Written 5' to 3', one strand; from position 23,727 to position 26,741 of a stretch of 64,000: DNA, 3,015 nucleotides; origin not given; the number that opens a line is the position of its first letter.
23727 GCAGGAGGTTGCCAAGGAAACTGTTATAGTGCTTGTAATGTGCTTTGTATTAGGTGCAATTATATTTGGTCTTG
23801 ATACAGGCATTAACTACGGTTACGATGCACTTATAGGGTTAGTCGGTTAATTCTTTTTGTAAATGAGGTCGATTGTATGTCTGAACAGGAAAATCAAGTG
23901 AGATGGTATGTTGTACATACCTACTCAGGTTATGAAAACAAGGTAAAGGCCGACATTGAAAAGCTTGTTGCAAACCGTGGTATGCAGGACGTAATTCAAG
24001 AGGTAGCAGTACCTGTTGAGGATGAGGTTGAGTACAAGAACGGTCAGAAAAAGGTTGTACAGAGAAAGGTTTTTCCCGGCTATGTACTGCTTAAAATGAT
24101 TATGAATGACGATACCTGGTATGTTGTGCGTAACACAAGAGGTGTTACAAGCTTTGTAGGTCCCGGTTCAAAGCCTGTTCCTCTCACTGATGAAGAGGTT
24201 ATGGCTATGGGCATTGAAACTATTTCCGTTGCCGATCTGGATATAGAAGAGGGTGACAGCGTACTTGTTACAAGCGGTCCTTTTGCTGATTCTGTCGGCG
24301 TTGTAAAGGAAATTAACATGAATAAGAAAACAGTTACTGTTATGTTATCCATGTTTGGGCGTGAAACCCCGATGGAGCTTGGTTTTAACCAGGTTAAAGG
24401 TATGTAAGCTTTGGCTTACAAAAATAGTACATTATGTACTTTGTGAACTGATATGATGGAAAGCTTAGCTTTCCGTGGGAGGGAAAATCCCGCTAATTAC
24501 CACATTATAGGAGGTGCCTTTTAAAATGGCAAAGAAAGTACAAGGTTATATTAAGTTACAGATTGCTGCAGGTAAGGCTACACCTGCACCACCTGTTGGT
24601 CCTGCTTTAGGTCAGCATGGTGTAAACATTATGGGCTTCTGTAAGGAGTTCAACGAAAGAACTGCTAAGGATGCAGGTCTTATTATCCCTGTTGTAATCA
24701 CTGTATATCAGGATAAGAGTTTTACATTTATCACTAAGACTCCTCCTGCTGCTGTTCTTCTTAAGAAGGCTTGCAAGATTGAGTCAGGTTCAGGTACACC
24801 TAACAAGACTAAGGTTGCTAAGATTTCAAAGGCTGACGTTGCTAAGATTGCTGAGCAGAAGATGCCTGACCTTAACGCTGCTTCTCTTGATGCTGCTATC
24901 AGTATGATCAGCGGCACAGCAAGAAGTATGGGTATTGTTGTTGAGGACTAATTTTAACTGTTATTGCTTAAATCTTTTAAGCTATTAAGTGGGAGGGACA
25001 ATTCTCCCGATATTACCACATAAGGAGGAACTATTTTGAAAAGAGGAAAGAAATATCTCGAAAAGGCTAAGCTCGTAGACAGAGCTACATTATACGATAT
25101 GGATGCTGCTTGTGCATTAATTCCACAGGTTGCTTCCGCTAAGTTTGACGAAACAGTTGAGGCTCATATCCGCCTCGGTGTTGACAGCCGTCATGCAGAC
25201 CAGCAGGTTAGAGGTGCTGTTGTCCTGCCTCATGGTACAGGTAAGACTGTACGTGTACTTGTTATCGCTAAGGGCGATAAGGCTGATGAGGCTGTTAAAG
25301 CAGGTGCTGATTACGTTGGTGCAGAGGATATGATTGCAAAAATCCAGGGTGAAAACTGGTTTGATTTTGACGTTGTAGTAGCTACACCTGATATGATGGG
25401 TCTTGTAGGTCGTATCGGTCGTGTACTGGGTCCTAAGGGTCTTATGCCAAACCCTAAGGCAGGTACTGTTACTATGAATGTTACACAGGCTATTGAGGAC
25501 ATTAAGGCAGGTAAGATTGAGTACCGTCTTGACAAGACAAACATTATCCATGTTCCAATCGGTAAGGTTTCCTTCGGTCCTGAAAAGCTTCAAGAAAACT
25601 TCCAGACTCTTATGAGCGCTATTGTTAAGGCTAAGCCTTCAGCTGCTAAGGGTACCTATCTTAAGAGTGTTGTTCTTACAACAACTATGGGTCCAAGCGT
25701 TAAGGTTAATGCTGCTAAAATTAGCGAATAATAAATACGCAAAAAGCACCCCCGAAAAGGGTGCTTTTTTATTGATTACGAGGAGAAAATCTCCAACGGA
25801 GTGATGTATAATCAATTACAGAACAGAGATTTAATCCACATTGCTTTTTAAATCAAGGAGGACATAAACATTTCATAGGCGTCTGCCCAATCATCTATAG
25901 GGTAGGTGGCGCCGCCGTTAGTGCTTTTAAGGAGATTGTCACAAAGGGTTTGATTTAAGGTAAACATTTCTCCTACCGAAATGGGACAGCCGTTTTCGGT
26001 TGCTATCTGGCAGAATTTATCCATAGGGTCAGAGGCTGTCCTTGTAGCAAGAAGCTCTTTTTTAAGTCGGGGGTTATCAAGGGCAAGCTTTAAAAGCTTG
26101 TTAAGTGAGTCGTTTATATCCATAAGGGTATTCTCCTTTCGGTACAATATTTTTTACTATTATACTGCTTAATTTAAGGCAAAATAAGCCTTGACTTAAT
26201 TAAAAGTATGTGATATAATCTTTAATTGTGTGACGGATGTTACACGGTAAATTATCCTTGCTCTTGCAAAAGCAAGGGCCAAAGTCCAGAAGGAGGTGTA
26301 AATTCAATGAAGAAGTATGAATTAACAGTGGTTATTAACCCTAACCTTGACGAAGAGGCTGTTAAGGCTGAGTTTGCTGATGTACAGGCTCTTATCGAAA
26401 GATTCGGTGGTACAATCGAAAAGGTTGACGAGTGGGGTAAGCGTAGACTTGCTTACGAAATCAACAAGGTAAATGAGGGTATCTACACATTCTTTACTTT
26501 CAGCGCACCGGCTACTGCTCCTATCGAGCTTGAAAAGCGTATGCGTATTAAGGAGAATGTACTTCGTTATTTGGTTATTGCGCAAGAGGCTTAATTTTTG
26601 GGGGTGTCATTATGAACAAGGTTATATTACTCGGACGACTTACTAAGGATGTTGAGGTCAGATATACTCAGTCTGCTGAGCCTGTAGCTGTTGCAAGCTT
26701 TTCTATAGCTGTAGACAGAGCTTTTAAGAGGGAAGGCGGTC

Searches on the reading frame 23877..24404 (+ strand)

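Call 71: search_protein_families(library=pfam, proteins=[window:23877-24404:+], max_evalue=1e-12)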
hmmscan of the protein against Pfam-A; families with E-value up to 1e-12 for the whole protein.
window:23877-24404:+ (176 aa): 1 family
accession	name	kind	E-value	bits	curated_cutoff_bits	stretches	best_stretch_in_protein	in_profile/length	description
PF02357.24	NusG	-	2.5e-30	105.2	22.2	1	9-110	2-91/93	Transcription termination factor nusG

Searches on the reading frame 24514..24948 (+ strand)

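Call 72: search_protein_families(library=pfam, proteins=[window:24514-24948:+], max_evalue=0.000001)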
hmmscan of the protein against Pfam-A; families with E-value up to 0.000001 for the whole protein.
window:24514-24948:+ (145 aa): 2 families
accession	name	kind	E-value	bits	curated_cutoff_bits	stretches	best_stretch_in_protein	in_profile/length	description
PF03946.19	Ribosomal_L11_N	-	1e-30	105.7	32.9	1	13-70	1-58/58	Ribosomal protein L11, N-terminal domain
PF00298.24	Ribosomal_L11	-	7.7e-28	97.2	21.4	1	75-143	1-69/69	Ribosomal protein L11, RNA binding domain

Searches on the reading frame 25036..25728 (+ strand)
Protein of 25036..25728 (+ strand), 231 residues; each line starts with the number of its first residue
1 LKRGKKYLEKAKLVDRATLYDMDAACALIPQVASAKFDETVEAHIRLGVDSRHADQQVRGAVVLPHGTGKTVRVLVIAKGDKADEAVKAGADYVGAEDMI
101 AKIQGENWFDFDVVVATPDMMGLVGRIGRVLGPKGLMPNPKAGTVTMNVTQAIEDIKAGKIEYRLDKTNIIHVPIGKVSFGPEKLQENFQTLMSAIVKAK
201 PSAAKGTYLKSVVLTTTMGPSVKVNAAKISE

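Call 71: search_protein_families(library=pfam, proteins=[window:25036-25728:+], max_evalue=1e-12)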
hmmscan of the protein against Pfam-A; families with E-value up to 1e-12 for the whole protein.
window:25036-25728:+ (231 aa): 1 family
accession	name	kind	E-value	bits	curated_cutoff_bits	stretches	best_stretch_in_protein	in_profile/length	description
PF00687.26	Ribosomal_L1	-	7.9e-73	244.7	32.2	1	32-220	4-198/198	Ribosomal protein L1p/L10e family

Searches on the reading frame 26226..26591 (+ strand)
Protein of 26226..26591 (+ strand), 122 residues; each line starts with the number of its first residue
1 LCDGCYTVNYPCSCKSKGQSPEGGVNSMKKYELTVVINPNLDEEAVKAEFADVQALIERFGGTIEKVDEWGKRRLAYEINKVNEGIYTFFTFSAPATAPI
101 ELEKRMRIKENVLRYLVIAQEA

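Call 72: search_protein_families(library=pfam, proteins=[window:26226-26591:+], max_evalue=0.000001)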
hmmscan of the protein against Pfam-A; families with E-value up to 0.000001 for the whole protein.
window:26226-26591:+ (122 aa): 1 family
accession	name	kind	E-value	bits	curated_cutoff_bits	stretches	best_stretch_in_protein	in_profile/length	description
PF01250.22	Ribosomal_S6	-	1e-31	109.4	27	1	30-118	1-89/90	Ribosomal protein S6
